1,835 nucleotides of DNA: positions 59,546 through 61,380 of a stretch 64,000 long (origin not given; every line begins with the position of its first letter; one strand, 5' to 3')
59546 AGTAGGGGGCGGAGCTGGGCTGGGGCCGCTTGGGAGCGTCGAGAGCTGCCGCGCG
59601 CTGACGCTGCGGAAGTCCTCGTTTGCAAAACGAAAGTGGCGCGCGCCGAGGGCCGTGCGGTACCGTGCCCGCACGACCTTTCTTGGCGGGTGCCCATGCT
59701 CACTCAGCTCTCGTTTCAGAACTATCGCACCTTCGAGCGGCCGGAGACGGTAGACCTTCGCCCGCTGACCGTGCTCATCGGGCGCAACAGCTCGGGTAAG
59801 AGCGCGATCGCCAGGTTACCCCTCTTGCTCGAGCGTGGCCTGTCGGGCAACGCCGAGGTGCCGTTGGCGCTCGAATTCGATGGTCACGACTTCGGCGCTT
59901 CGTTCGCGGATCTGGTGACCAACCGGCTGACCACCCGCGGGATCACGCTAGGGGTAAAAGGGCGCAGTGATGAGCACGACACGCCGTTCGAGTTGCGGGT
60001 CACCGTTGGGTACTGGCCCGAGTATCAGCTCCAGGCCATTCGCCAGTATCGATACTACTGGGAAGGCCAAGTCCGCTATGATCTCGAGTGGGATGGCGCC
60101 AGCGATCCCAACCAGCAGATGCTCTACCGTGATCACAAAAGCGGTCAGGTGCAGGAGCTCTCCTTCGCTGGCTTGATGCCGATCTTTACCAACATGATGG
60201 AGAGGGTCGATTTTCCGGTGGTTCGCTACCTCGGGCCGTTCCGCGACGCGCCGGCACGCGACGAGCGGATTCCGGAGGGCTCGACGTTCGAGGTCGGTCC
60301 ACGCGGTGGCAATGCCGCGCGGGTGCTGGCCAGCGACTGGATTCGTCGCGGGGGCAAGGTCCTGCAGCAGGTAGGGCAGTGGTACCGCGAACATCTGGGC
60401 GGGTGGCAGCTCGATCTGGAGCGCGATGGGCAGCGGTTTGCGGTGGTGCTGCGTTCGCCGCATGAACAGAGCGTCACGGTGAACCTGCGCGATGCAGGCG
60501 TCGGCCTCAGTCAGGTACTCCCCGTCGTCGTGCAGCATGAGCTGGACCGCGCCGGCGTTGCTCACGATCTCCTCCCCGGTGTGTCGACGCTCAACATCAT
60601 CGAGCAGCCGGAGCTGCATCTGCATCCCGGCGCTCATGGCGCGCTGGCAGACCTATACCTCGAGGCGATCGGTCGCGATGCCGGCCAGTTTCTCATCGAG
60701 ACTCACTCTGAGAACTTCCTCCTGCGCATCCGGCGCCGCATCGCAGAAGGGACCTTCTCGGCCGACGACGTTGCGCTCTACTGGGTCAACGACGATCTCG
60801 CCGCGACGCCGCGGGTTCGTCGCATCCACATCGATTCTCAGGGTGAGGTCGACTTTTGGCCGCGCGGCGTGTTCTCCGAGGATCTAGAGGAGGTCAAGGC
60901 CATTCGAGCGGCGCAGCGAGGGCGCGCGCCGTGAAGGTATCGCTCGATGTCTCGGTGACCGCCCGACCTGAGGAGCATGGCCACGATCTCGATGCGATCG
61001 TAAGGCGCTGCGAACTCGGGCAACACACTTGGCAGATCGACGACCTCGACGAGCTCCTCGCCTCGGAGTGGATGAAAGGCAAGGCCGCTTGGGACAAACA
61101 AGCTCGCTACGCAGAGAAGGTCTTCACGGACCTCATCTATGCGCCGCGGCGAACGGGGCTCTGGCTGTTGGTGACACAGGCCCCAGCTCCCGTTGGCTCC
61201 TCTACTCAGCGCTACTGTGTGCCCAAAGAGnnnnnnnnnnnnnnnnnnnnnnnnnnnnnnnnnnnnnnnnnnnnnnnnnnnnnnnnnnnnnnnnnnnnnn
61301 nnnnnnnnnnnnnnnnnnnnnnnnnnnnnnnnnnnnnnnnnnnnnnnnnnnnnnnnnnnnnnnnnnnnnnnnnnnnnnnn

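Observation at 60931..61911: Middle gene reads as a stand-alone Toprim nuclease of the split-OLD / PARIS AriB type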

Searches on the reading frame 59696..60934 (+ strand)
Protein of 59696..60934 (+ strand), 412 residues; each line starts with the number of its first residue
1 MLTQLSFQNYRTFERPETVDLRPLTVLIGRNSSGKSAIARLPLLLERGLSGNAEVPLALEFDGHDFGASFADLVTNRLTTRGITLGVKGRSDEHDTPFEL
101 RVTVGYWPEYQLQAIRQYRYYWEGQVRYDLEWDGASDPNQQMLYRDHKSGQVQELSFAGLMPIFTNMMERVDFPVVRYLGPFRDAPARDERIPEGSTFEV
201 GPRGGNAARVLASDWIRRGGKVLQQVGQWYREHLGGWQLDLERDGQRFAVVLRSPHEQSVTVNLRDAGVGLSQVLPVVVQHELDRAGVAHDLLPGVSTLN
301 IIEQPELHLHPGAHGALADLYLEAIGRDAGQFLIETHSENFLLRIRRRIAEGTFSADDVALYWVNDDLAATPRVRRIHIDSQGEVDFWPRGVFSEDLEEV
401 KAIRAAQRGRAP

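Call 6: search_protein_families(library=pfam, proteins=[window:59696-60934:+], max_evalue=1)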
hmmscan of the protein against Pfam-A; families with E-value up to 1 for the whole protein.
window:59696-60934:+ (412 aa): 6 families
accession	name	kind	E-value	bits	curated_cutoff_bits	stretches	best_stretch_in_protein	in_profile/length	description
PF13175.12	AAA_15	-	1e-17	65.3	32.1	2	1-40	1-41/374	AAA ATPase domain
PF13304.12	AAA_21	-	9.9e-09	36.1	27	2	292-342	259-302/304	AAA domain, putative AbiEii toxin, Type IV TA system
PF12476.13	DUF3696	-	1.8e-05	25.3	22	1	356-394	3-43/52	Protein of unknown function (DUF3696)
PF13476.12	AAA_23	-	0.00069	20.7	27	1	4-38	1-35/201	AAA domain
PF13555.12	AAA_29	-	0.0026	17.9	27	1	2-38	1-38/61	P-loop containing region of AAA domain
PF02463.25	SMC_N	-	0.0095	15.8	40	1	1-38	1-40/220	RecF/RecN/SMC N terminal domain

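Call 7: search_protein_families(library=padloc, proteins=[window:59696-60934:+], max_evalue=1)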
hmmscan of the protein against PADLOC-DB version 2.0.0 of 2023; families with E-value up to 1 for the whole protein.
window:59696-60934:+ (412 aa): 85 families (the best 25 are shown)
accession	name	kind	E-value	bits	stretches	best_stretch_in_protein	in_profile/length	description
PDLC04707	PDC-M55A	-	1.4e-122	407.7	1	2-410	3-416/421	-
PDLC03878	NsnB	-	1.1e-41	141.7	1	1-396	1-335/345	-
PDLC04148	HEC-03B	-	2.7e-39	133.5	2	136-407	180-448/458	-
PDLC02979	AriA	-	6.3e-20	70.3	2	1-40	1-41/373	-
PDLC04178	HEC-01A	-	2.1e-11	41.5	2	2-38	9-44/399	-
PDLC00090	GajA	-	1e-10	39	2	2-38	3-40/659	AAA ATPase domain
PDLC04177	HEC-01A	-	1.3e-10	38.8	2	2-38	5-42/393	-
PDLC02980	AriA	-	6.7e-10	37.4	2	262-342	233-302/304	-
PDLC04389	PDC-M07A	-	2.7e-09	34.5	1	2-39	6-42/443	-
PDLC04182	HEC-01A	-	3e-09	34.4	2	2-40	4-49/406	-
PDLC04175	HEC-01A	-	3.2e-09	34.3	2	2-46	6-49/363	-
PDLC02358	Old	-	5.8e-09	33.3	2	2-38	4-39/578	Old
PDLC04135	mad3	-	6.6e-09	33.8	1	1-52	1-52/374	mads_3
PDLC00094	GajA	-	6.6e-09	32.8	2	2-50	3-51/569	AAA ATPase domain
PDLC04391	PDC-M07A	-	2.3e-08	31.5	1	1-59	1-57/412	-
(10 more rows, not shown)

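Call 8: search_protein_families(library=ncbifam, proteins=[window:59696-60934:+], max_evalue=1)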
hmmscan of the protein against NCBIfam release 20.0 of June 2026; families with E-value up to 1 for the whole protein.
window:59696-60934:+ (412 aa): 6 families
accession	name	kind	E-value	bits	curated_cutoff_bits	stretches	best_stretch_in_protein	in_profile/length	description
NF047739.1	antiphage_MADS3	equivalog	2.6e-07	30.2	420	1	1-50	1-49/427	methylation-associated defense system AAA family ATPase MAD3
NF041760.1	PtuA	equivalog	0.00021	20.3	500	1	2-39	52-89/524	retron Ec78 anti-phage system effector ATPase PtuA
TIGR00611.2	recf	equivalog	0.024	13.8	172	1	2-38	1-37/339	DNA replication/repair protein RecF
NF038234.1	retron_eff_Eco8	equivalog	0.075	11.6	250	0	4-39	5-40/679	retron Eco8 family effector endonuclease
NF005878.0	PRK07825.1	subfamily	0.18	11.1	287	1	257-290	165-198/278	short chain dehydrogenase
NF053563.1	Rkd4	equivalog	0.2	9.7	860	1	3-38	4-39/747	arcadin-4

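Call 38: list_cluster_members(proteins=[P0001, window:59696-60934:+, window:61916-63583:+])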
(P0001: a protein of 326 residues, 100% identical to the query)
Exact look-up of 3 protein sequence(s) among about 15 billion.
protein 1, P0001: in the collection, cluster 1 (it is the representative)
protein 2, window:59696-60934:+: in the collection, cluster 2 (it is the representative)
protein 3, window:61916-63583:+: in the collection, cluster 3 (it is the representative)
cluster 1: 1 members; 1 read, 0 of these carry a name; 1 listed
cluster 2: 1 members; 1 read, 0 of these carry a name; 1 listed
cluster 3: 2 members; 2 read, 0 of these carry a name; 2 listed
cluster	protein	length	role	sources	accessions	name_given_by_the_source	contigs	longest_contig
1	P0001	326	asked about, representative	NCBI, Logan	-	-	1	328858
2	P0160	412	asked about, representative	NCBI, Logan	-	-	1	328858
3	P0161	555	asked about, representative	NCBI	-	-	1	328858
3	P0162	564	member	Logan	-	-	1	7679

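Call 85: search_solved_structures(query=window:59696-60934:+, max_evalue=0.001)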
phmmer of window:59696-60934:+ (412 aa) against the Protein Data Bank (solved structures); distinct sequences matched with E-value up to 0.001: 1.
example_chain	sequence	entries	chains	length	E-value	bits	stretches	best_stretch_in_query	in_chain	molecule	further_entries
6p74_A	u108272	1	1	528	0.00011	24.4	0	298-342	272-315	Putative ATP-dependent endonuclease of the OLD family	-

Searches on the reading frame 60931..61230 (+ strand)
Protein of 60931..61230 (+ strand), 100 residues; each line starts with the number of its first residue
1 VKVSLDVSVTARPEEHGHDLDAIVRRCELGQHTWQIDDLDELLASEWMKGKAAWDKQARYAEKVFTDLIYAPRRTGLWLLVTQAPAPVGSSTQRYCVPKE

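Call 60: predict_structure(alignment_id=A3)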
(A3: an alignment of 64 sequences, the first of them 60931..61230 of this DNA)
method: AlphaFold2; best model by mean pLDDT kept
length: 100 residues; sequences in the alignment: 64
mean_pLDDT: 89.3   pTM: 0.78
mean pLDDT of the five models: 89.3, 86.4, 85.0, 83.9, 81.7
residues with pLDDT >= 90: 62; 70-90: 36; 50-70: 2; < 50: 0
segments of 3 or more residues with pLDDT < 50: none
pLDDT, mean of each block of 10 residues (from residue 1): 93 93 95 95 93 81 94 85 79 85
secondary structure, 60 per line:
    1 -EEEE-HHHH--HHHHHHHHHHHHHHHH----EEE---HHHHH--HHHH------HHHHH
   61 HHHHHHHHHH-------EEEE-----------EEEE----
elements in order: E2-5 H7-10 H13-28 E33-35 H39-43 H46-49 H56-70 E78-81 E93-96
